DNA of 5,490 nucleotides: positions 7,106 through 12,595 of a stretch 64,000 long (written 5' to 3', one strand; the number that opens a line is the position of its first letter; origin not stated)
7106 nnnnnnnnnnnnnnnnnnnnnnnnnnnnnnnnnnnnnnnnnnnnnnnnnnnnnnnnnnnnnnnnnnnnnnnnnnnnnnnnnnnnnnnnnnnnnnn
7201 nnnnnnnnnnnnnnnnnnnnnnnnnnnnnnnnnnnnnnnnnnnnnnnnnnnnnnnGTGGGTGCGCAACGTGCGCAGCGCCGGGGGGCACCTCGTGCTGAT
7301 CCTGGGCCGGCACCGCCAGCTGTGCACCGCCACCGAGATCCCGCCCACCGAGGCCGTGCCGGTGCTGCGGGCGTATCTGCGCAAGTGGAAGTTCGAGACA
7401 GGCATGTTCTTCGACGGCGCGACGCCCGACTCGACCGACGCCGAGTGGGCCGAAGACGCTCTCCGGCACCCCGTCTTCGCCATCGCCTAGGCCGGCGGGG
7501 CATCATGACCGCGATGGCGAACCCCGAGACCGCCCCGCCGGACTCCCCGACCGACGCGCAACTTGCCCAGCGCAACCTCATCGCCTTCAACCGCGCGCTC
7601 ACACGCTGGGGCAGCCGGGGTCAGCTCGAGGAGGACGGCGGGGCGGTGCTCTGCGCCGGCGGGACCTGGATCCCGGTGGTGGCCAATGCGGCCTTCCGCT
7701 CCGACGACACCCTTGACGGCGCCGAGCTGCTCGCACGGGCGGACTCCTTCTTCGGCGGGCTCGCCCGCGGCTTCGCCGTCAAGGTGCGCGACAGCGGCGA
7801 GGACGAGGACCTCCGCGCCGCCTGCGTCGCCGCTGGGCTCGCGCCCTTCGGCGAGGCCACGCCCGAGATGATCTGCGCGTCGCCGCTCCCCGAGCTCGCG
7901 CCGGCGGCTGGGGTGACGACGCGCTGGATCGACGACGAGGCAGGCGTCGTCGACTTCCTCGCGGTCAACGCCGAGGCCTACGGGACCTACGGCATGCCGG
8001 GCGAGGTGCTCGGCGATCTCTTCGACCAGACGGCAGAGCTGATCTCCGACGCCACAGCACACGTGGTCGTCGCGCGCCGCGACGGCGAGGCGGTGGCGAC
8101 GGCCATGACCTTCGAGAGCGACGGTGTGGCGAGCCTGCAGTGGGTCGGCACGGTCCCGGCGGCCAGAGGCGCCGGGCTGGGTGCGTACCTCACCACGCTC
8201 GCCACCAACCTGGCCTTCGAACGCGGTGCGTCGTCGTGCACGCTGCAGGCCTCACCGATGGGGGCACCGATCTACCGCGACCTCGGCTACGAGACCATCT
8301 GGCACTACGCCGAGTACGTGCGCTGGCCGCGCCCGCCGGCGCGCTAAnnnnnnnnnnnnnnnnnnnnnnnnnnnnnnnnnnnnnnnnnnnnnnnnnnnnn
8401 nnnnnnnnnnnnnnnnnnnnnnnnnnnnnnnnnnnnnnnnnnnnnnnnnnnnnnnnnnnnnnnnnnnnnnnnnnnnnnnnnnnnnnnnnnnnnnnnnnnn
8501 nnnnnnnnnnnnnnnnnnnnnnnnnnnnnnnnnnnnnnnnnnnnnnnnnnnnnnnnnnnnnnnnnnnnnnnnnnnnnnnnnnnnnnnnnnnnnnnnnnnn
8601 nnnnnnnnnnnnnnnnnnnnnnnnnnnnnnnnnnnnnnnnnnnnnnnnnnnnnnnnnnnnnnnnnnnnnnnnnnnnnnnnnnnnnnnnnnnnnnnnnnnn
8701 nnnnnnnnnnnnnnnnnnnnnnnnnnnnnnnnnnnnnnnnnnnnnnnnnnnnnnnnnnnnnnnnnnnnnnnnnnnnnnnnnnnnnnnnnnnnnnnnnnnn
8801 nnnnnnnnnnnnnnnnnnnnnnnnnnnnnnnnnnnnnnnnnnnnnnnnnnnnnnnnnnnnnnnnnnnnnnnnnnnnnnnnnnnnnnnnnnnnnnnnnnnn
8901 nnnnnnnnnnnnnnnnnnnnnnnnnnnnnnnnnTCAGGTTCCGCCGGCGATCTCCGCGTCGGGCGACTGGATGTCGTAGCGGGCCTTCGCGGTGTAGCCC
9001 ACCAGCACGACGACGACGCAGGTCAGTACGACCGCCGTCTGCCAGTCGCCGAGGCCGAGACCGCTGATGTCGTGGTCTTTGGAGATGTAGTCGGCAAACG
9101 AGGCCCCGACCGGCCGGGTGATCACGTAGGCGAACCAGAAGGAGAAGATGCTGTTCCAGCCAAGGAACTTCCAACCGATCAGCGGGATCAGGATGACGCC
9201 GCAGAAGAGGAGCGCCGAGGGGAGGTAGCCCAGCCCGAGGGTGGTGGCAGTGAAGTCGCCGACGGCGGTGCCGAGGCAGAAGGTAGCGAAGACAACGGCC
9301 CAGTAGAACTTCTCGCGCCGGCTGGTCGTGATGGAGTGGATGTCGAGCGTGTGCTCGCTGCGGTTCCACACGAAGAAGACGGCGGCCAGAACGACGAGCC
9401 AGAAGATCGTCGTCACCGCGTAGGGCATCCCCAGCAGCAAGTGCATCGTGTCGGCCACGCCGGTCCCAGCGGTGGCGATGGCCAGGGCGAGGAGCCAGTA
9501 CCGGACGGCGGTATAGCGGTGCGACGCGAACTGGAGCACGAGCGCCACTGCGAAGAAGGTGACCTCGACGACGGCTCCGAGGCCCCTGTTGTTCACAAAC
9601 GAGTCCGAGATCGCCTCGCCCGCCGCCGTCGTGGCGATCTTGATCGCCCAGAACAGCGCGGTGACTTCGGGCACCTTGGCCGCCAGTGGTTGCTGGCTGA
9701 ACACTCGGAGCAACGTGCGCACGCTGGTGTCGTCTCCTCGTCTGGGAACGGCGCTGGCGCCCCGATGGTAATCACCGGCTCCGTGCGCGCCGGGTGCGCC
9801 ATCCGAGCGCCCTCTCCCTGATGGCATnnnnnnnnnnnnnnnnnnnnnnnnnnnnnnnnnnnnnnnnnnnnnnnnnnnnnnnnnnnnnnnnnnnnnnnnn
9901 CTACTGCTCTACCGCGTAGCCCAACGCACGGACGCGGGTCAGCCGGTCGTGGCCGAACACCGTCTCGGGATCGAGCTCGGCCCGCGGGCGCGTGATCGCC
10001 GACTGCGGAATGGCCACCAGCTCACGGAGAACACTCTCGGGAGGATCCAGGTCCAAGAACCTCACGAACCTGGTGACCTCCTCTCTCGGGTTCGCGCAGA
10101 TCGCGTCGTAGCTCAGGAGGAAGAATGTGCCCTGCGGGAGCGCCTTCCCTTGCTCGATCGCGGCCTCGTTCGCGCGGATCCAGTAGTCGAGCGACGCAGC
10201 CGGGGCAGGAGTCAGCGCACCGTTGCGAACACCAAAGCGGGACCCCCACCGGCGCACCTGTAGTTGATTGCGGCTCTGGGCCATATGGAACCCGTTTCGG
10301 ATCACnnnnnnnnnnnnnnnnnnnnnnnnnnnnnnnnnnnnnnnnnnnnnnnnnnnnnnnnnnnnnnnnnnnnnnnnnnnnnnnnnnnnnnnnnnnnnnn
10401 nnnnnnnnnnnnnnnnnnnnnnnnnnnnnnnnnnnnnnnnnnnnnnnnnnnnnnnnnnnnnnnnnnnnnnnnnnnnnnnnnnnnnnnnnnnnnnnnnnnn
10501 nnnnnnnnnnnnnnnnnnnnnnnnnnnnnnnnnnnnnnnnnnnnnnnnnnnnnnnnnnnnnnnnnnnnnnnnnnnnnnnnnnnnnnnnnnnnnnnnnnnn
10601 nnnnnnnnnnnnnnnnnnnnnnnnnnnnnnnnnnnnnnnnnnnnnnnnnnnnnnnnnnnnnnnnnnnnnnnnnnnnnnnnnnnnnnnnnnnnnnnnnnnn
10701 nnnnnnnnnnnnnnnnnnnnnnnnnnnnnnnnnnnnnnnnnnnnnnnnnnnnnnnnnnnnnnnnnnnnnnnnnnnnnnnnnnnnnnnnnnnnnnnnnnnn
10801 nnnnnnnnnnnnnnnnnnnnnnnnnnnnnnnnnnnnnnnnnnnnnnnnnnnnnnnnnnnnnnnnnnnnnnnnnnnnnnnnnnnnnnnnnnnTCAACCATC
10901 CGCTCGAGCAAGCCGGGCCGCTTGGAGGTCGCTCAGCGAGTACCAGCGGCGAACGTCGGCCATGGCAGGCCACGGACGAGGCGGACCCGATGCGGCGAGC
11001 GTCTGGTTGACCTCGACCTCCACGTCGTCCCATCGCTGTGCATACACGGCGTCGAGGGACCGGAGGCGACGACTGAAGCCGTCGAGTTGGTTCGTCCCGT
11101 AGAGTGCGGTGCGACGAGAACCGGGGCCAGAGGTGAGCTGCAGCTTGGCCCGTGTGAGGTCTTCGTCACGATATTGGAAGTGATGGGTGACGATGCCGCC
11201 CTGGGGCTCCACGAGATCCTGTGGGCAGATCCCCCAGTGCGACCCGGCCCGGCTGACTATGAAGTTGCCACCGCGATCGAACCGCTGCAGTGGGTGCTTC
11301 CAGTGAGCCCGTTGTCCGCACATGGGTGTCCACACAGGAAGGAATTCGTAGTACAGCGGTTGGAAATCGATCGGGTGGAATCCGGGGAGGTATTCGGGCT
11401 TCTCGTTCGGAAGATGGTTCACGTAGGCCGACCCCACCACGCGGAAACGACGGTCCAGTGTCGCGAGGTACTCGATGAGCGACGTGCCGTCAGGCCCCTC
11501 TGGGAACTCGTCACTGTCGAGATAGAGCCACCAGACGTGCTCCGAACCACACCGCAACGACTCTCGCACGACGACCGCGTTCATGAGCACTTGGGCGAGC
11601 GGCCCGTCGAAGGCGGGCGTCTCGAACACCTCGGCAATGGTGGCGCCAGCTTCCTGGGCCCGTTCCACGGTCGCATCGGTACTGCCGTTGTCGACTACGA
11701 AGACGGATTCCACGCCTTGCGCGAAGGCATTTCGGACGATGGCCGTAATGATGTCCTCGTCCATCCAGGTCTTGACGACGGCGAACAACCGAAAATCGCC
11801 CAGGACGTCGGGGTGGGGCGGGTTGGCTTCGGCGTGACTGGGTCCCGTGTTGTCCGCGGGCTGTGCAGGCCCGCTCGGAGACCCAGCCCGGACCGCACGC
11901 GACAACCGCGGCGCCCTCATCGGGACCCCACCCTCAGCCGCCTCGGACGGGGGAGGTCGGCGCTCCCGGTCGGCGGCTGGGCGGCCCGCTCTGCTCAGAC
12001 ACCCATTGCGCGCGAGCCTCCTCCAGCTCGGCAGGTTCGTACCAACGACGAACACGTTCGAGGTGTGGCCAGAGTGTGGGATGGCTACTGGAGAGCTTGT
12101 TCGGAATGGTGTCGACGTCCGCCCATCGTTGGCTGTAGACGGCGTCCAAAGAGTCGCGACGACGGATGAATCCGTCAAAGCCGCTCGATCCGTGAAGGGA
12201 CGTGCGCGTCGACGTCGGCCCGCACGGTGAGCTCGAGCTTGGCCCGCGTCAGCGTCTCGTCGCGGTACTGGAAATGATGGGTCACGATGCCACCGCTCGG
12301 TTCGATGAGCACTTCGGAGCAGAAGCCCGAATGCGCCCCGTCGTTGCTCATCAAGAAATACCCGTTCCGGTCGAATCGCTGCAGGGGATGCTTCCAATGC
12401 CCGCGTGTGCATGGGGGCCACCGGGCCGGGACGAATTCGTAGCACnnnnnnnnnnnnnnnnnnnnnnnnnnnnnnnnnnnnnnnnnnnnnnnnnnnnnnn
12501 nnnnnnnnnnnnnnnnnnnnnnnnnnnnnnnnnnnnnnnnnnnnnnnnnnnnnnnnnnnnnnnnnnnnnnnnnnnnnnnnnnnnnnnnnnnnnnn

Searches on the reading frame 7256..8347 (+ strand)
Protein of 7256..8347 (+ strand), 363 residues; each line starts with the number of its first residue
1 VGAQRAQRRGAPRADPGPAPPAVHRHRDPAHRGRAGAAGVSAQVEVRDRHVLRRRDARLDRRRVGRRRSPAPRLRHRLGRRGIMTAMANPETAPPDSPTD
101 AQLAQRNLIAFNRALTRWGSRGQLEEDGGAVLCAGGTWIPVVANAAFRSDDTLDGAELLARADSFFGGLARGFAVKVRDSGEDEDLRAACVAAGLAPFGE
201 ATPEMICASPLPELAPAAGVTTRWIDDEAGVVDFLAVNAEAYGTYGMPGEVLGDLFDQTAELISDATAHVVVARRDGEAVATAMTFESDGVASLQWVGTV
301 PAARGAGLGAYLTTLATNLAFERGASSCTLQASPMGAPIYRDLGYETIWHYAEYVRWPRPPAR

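Call 20: search_protein_families(library=pfam, proteins=[window:7256-8347:+], max_evalue=0.001)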
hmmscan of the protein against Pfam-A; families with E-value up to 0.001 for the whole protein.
window:7256-8347:+ (363 aa): 4 families
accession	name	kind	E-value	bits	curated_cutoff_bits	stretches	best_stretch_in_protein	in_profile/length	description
PF13480.13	Acetyltransf_6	-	1.3e-07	32.3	22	1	218-327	18-131/143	Acetyltransferase (GNAT) domain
PF00583.31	Acetyltransf_1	-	1.7e-06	28.7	20.7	1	259-330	24-98/116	Acetyltransferase (GNAT) family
PF13508.13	Acetyltransf_7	-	3.7e-06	27.7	27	1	268-346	3-83/84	Acetyltransferase (GNAT) domain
PF13673.13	Acetyltransf_10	-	0.00012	22.4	23.6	1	258-348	21-110/128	Acetyltransferase (GNAT) domain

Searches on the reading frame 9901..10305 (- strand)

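Call 19: search_protein_families(library=pfam, proteins=[window:9901-10305:-], max_evalue=0.001)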
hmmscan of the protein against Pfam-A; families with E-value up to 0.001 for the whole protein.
window:9901-10305:- (134 aa): 1 family
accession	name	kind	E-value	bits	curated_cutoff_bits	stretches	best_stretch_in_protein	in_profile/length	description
PF13469.12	Sulfotransfer_3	-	2.3e-05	25.2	27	1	2-87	131-213/216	Sulfotransferase family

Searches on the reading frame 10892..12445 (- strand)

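Call 19: search_protein_families(library=pfam, proteins=[window:10892-12445:-], max_evalue=0.001)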
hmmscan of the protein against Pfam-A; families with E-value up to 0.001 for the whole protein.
window:10892-12445:- (517 aa): 1 family
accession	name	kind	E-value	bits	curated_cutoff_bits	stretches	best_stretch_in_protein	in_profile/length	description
PF13704.12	Glyco_tranf_2_4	-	3.3e-08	34.3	27.5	1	229-314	3-83/98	Glycosyl transferase family 2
